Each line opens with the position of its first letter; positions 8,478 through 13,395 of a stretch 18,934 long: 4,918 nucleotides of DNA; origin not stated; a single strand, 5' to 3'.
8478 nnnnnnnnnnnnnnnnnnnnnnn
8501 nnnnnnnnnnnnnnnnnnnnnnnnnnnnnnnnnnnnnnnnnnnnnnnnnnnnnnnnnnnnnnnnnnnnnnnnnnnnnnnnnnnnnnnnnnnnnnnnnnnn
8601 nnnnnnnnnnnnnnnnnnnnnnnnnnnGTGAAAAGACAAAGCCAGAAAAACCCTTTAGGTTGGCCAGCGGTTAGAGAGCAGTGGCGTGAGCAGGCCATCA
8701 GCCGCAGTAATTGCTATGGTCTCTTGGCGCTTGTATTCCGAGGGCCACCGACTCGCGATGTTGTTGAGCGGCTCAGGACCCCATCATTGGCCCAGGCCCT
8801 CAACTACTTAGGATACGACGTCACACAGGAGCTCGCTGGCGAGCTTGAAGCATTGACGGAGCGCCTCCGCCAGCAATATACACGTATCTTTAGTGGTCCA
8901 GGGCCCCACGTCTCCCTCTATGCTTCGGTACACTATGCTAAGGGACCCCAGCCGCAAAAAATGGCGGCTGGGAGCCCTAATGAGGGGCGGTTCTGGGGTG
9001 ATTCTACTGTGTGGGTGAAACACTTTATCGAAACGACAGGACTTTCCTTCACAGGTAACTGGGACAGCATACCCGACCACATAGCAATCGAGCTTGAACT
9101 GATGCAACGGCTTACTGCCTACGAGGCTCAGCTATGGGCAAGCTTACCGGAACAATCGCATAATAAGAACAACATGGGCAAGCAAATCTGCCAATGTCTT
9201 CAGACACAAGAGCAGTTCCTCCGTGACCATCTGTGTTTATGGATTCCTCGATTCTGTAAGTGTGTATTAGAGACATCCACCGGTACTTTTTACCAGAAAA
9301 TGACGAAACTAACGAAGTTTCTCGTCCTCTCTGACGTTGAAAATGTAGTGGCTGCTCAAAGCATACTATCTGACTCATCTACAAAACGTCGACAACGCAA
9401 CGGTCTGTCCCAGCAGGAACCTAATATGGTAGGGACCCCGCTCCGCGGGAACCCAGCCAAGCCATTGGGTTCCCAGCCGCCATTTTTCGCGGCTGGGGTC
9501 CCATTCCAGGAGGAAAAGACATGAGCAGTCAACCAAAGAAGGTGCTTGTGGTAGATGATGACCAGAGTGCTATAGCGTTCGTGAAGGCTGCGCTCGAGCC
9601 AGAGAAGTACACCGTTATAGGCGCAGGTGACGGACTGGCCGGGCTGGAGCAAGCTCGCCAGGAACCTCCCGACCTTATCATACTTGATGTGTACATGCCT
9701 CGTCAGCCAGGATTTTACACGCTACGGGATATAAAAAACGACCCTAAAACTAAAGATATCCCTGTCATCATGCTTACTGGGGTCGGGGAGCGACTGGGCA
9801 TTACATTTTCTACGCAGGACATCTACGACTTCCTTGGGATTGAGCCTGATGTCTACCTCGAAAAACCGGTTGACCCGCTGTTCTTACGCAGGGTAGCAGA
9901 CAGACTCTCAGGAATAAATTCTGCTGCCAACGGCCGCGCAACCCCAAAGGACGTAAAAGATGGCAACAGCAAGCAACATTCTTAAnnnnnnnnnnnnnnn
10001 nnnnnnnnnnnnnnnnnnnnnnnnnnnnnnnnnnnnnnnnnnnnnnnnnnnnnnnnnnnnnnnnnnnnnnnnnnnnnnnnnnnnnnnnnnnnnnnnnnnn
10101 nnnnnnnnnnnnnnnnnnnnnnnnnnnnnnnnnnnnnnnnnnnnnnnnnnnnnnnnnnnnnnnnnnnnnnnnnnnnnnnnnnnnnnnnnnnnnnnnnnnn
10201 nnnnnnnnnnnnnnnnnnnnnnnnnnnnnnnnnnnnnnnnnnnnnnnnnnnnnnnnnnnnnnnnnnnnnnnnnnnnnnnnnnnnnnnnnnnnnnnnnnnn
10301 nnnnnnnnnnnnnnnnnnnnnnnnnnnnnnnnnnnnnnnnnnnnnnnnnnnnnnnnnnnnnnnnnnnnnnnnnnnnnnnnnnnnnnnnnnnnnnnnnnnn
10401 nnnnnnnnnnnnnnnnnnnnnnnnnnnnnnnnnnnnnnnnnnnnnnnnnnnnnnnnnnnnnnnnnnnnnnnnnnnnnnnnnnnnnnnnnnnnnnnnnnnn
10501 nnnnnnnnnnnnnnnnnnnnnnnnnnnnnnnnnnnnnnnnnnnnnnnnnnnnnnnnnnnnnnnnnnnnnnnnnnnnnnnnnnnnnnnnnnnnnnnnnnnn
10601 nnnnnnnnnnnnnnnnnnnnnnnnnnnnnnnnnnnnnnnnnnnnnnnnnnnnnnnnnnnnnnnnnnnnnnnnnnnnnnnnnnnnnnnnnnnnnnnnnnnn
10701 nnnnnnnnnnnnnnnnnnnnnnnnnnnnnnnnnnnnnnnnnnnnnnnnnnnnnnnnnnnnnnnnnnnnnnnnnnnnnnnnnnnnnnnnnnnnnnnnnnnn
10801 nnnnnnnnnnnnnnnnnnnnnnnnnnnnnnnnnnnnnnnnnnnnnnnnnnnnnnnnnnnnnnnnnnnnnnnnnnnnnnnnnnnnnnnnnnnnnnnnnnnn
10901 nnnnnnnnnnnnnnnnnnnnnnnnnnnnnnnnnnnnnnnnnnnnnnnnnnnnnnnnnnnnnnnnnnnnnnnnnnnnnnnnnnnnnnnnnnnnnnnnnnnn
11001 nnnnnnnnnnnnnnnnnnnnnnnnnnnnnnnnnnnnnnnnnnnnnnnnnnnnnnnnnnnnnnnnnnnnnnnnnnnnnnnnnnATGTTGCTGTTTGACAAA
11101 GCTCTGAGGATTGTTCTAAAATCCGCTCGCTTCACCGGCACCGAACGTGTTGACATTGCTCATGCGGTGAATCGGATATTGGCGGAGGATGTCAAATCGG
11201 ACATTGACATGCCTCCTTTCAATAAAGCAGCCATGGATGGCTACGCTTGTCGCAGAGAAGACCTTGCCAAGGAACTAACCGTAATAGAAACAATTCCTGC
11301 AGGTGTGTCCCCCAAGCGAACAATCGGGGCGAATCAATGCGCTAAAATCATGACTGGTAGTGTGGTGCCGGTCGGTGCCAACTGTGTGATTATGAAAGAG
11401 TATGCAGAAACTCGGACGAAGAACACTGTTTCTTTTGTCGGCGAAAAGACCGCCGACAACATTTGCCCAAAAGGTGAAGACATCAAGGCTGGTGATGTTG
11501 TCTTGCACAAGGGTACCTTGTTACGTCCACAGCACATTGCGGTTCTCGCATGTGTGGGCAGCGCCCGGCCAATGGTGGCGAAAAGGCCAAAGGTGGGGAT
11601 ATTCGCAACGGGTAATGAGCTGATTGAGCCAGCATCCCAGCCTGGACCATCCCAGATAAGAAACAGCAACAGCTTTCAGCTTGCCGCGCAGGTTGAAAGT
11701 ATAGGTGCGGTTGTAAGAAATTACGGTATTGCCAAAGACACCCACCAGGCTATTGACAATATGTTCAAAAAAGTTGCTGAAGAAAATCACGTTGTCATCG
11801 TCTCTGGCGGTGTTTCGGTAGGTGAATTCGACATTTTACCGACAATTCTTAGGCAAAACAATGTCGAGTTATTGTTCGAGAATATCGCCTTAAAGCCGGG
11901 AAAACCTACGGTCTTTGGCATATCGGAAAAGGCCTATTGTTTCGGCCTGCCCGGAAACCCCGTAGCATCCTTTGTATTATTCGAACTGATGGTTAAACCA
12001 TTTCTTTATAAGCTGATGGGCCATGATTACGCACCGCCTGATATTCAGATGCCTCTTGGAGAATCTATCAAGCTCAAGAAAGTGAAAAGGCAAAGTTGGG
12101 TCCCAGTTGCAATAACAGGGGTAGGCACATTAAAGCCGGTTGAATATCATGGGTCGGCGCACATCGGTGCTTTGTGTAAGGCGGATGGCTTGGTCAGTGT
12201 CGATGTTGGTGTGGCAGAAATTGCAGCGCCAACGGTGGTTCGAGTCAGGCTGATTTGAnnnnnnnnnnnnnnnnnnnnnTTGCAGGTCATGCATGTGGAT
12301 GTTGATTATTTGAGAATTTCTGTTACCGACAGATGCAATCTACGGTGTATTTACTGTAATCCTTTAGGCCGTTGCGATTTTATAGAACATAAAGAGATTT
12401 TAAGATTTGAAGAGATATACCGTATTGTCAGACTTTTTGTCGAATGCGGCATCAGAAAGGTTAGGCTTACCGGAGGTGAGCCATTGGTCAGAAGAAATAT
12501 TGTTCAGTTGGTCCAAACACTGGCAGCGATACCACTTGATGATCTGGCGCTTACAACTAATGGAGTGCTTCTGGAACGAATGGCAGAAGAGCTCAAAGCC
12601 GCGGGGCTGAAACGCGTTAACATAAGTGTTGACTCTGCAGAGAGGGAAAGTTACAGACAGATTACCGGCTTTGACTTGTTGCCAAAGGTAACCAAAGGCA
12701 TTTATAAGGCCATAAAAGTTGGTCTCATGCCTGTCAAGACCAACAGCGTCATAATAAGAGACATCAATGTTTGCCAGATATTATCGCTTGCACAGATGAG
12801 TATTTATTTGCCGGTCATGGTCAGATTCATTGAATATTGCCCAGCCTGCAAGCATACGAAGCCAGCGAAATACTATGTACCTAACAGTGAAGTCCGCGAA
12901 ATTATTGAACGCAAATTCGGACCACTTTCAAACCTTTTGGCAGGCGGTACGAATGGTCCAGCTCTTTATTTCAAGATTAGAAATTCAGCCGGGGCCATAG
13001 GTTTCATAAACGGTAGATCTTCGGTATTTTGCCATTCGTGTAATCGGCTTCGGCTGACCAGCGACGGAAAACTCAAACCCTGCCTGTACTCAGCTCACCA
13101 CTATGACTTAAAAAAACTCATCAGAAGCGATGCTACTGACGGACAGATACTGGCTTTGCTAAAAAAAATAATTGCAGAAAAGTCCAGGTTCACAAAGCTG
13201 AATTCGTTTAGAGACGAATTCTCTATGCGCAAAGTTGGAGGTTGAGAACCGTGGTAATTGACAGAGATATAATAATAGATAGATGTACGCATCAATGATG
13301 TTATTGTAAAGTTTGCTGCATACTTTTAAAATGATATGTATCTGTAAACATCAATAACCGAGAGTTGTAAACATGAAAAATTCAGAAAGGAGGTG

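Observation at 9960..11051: FGE-sulfatase-domain (formylglycine-generating-enzyme fold) protein with HEAT repeats embedded between the receiver and moeA in a molybdoenzyme operon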

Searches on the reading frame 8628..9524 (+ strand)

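Call 3: search_protein_families(library=pfam, proteins=[window:8628-9524:+], max_evalue=0.01)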
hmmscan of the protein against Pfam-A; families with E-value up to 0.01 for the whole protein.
window:8628-9524:+ (298 aa): 1 family
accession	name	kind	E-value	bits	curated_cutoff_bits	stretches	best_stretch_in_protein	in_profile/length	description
PF02613.20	Nitrate_red_del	-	8.3e-21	74.9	22.2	1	69-210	15-135/136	Nitrate reductase delta subunit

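Call 6: search_protein_families(library=ncbifam, proteins=[window:8628-9524:+], max_evalue=0.001)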
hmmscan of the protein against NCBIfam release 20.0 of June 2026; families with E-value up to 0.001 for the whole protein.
window:8628-9524:+ (298 aa): 4 families
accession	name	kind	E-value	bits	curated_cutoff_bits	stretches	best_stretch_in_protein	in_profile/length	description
NF003442.0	PRK04976.1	equivalog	9.8e-15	55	132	1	93-239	95-207/211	molecular chaperone TorD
TIGR03482.1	DMSO_red_II_cha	subfamily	5e-14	52.8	152.3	1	26-241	2-193/197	DMSO reductase family type II enzyme chaperone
NF042981.1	EthbenzDh_ebdD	equivalog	5.1e-09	36.1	360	1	21-238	14-213/222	ethylbenzene dehydrogenase subunit delta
NF008632.0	PRK11621.1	equivalog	5.6e-08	32.7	162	0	194-231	146-183/203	Tat proofreading chaperone DmsD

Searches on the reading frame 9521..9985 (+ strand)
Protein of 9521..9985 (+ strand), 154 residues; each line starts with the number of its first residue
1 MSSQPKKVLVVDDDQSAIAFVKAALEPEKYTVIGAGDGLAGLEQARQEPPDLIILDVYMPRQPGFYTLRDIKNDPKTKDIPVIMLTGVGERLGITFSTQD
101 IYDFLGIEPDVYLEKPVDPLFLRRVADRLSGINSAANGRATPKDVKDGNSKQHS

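Call 3: search_protein_families(library=pfam, proteins=[window:9521-9985:+], max_evalue=0.01)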
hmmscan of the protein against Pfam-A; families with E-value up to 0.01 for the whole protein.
window:9521-9985:+ (154 aa): 1 family
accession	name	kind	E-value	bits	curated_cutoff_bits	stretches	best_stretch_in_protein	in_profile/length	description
PF00072.30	Response_reg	-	2.5e-18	66.7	30.2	1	8-91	1-82/111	Response regulator receiver domain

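Call 6: search_protein_families(library=ncbifam, proteins=[window:9521-9985:+], max_evalue=0.001)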
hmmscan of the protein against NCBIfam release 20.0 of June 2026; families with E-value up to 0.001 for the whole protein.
window:9521-9985:+ (154 aa): 75 families (the best 25 are shown)
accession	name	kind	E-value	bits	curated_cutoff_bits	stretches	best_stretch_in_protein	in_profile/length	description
NF007135.0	PRK09581.1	equivalog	3e-19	69.2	474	1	7-90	4-87/457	PleD family two-component system response regulator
NF045717.1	DVU0259_DivK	exception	1.5e-17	63.8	160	1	5-89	2-86/117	DVU0259 family response regulator domain-containing protein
TIGR02154.1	PhoB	equivalog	4.4e-17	62.1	296.2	1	6-91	3-88/226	phosphate regulon transcriptional regulator PhoB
NF045944.1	ResRegRpaBCyano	equivalog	5.7e-15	55.3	330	1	9-122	1-104/229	response regulator transcription factor RpaB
NF041733.1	resp_reg_CseB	equivalog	2.7e-14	53.1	350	1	7-129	2-115/228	two-component system response regulator CseB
NF040534.1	resp_reg_YycF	equivalog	3.3e-14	52.7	340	1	6-90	1-82/231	response regulator YycF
NF040689.1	MtrAB_MtrA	equivalog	3.8e-14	52.6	300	1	8-132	1-116/219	MtrAB system response regulator MtrA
NF008199.0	PRK10955.1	equivalog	6.2e-14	52.5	341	1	6-117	2-102/232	envelope stress response regulator transcription factor CpxR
NF045505.1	RR_RssB_Pseudo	equivalog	6.2e-13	48.5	700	1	3-120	3-111/394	two-component system response regulator RssB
NF033117.2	vanR_ACDEGLN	exception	5.5e-12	45.8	350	1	8-125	1-109/226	VanR-ABDEGLN family response regulator transcription factor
NF008318.0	PRK11107.1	equivalog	1e-11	43.7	890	1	4-133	666-788/920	two-component sensor histidine kinase BarA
NF008296.0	PRK11083.1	equivalog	1.3e-11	44.4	273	1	5-129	3-114/228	two-component system response regulator CreB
NF051850.1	RespRegRprY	equivalog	2.1e-11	43.7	370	1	6-118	5-108/234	response regulator transcription factor RprY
NF033120.0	vanR_FM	exception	3.5e-11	43.2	460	1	7-125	5-114/231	vancomycin resistance response regulator transcription factor, VanR-F/VanR-M family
NF053854.1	RespRegPhoBBctds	equivalog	5.1e-11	42.4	270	1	8-129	1-111/225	two-component system response regulator PhoB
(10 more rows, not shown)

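Call 60: find_homologous_proteins(query=window:9521-9934:+, max_evalue=1e-10)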
Query seq(138 aa) (138 aa): 498 proteins with E <= 1e-10 among 1016 candidates; the best 120 are listed.
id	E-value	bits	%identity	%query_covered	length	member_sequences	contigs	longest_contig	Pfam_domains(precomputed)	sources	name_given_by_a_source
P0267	6.7e-84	296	100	100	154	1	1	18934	PF00072.31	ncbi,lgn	ncbi:MAG: two-component system response regulator [Sedimentisphaerales bacterium]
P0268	4.3e-72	258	84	100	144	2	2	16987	PF00072.31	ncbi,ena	-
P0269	5.8e-72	258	85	100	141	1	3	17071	PF00072.31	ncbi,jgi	ncbi:MAG: response regulator [Planctomycetota bacterium]|jgi:DNA-binding response OmpR family regula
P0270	1.2e-70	253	83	100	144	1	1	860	PF00072.31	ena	-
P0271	1.3e-70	253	84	99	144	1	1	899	PF00072.31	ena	-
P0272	1.5e-70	253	82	100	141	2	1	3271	PF00072.31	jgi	jgi:DNA-binding response OmpR family regulator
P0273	1.7e-70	253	84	100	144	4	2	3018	PF00072.31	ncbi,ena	-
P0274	1.0e-69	250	82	100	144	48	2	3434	PF00072.31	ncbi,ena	-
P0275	2.5e-69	249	80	100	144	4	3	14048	PF00072.31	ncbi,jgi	ncbi:MAG: response regulator [Planctomycetota bacterium]|jgi:DNA-binding response OmpR family regula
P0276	2.8e-69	249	82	100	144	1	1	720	PF00072.31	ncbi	-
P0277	3.4e-69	249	82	100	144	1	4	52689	PF00072.31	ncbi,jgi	ncbi:MAG: response regulator [Planctomycetota bacterium]|jgi:CheY-like chemotaxis protein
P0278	4.0e-69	249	80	100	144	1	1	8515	PF00072.31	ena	-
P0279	5.5e-69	248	81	100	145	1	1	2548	PF00072.31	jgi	jgi:CheY-like chemotaxis protein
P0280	7.6e-69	248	81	99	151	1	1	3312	PF00072.31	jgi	jgi:DNA-binding response OmpR family regulator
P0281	9.8e-69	247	80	99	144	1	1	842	PF00072.31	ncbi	-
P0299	6.9e-67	241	81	98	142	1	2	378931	PF00072.31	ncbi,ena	-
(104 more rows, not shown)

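Call 61: find_encoding_contigs(protein=P0299, flank=10000, max_places=1)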
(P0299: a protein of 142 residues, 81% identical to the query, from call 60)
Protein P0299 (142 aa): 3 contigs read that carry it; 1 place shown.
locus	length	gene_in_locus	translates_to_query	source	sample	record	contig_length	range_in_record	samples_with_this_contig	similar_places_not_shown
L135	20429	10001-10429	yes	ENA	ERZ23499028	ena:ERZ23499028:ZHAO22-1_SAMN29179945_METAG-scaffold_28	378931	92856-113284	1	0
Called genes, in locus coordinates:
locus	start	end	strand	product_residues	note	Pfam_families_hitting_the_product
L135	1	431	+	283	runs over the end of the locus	PF00970:FAD_binding_6, PF00175:NAD_binding_1, PF10418:DHODB_Fe-S_bind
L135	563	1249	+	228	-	PF01209:Ubie_methyltran, PF13489:Methyltransf_23, PF24675:NpmA (weak), PF05175:MTS, PF13847:Methyltransf_31, PF08241:Methyltransf_11, PF08242:Methyltransf_12, PF13649:Methyltransf_25, +1 more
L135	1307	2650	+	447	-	PF25323:6TM_PilS, PF02518:HATPase_c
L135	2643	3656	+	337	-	PF01136:Peptidase_U32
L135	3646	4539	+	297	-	PF01136:Peptidase_U32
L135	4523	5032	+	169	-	PF02036:SCP2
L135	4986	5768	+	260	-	PF12797:Fer4_2 (weak), PF13237:Fer4_10 (weak), PF13187:Fer4_9 (weak), PF13247:Fer4_11, PF12838:Fer4_7 (weak), PF00037:Fer4, PF12797:Fer4_2 (weak), PF12837:Fer4_6 (weak), +3 more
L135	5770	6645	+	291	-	PF03916:NrfD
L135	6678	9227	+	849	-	PF04879:Molybdop_Fe4S4, PF00384:Molybdopterin, PF01568:Molydop_binding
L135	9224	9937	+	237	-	PF02613:Nitrate_red_del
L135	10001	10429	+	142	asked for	PF00072:Response_reg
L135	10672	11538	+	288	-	PF03781:FGE-sulfatase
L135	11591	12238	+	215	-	PF06971:Put_DNA-bind_N, PF02629:CoA_binding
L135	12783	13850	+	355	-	PF05222:AlaDh_PNT_N, PF01262:AlaDh_PNT_C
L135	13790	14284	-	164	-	PF13302:Acetyltransf_3, PF13420:Acetyltransf_4 (weak), PF13527:Acetyltransf_9 (weak), PF24553:Rv0428c_C (weak), PF00583:Acetyltransf_1, PF13673:Acetyltransf_10, PF13508:Acetyltransf_7, PF08445:FR47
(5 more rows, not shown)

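Call 62: find_encoding_contigs(protein=P0277, flank=10000, max_places=2)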
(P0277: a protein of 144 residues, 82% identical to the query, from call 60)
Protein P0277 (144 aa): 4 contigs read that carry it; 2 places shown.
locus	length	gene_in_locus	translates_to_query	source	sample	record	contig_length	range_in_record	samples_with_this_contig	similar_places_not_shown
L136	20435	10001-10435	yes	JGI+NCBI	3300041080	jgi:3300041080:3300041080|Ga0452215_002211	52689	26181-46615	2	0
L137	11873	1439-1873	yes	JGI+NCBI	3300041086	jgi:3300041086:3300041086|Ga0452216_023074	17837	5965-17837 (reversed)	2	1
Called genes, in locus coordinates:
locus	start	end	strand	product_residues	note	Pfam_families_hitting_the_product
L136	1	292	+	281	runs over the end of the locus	PF00970:FAD_binding_6, PF00175:NAD_binding_1, PF10418:DHODB_Fe-S_bind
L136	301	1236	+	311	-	PF01209:Ubie_methyltran (faint), PF13489:Methyltransf_23, PF08242:Methyltransf_12 (weak), PF13649:Methyltransf_25 (weak), PF13847:Methyltransf_31 (weak), PF08241:Methyltransf_11, PF13649:Methyltransf_25, PF13847:Methyltransf_31 (weak)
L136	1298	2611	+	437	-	PF25323:6TM_PilS, PF00512:HisKA (weak), PF02518:HATPase_c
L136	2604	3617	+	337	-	PF01136:Peptidase_U32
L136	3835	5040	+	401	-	PF01136:Peptidase_U32, PF02036:SCP2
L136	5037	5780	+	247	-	PF13534:Fer4_17 (faint), PF13237:Fer4_10 (weak), PF13247:Fer4_11, PF12838:Fer4_7 (weak), PF13187:Fer4_9 (weak), PF00037:Fer4, PF12797:Fer4_2 (weak), PF12837:Fer4_6 (weak)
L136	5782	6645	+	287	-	PF03916:NrfD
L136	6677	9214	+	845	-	PF04879:Molybdop_Fe4S4, PF00384:Molybdopterin, PF01568:Molydop_binding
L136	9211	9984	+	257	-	PF02613:Nitrate_red_del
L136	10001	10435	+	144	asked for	PF00072:Response_reg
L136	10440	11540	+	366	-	PF13646:HEAT_2, PF03781:FGE-sulfatase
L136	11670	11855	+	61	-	-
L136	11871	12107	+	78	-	-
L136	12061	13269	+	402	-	PF03453:MoeA_N, PF00994:MoCF_biosynth, PF03454:MoeA_C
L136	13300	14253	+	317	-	PF04055:Radical_SAM, PF13353:Fer4_12 (weak), PF06463:Mob_synth_C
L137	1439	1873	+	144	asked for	PF00072:Response_reg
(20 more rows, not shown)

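Call 75: search_protein_families(library=padloc, proteins=[window:9521-9982:+], max_evalue=0.01)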
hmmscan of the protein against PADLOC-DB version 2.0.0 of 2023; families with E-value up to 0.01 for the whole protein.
window:9521-9982:+ (154 aa): 2 families
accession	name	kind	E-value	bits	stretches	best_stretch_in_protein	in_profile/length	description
PDLC00405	SduA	-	2.3e-07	28.6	1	4-65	5-66/323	DUF4263 domain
PDLC04055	PD-T4-6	-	0.0023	14.8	1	2-85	362-445/496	-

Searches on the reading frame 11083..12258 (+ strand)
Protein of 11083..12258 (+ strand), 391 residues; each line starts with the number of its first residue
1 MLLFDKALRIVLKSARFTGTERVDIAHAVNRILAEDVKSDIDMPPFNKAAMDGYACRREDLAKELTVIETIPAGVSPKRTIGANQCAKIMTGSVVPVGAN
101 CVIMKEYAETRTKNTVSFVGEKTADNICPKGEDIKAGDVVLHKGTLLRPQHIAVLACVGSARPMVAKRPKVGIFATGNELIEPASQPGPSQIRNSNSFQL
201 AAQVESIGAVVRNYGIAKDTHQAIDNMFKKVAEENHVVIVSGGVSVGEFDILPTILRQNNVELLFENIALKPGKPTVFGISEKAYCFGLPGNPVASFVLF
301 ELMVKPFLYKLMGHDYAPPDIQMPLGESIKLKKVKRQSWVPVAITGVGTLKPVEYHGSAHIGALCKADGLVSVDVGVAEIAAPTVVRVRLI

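Call 3: search_protein_families(library=pfam, proteins=[window:11083-12258:+], max_evalue=0.01)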
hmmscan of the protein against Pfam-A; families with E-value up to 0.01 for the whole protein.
window:11083-12258:+ (391 aa): 3 families
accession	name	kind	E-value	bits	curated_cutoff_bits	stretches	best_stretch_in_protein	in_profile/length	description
PF03453.22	MoeA_N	-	3.6e-44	150.7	30.8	1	4-159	3-160/160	MoeA N-terminal region (domain I and II)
PF00994.29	MoCF_biosynth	-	1.2e-25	90.4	26.6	1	172-308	1-142/144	Probable molybdopterin binding domain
PF03454.20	MoeA_C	-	1e-06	29.3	22.1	1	331-388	8-69/72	MoeA C-terminal region (domain IV)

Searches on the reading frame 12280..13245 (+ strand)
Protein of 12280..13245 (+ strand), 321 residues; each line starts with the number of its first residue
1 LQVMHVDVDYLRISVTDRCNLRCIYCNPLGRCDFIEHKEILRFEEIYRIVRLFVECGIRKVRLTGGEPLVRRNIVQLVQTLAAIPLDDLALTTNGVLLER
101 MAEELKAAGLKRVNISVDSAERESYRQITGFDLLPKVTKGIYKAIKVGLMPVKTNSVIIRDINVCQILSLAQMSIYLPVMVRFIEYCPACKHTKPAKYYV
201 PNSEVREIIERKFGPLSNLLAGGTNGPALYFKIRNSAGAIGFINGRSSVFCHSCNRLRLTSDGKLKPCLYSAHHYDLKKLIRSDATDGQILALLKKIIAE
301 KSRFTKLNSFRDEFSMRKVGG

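Call 3: search_protein_families(library=pfam, proteins=[window:12280-13245:+], max_evalue=0.01)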
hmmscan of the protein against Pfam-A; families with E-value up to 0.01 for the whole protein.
window:12280-13245:+ (321 aa): 3 families
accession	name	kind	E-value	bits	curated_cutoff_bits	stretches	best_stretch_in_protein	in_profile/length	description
PF04055.27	Radical_SAM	-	2.3e-29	103.1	29.5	1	13-171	1-163/166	Radical SAM superfamily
PF06463.18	Mob_synth_C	-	1.7e-28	99.6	37.4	1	180-303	2-124/128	Molybdenum Cofactor Synthesis C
PF13353.11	Fer4_12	-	2.9e-06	28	22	1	18-126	14-122/137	4Fe-4S single cluster domain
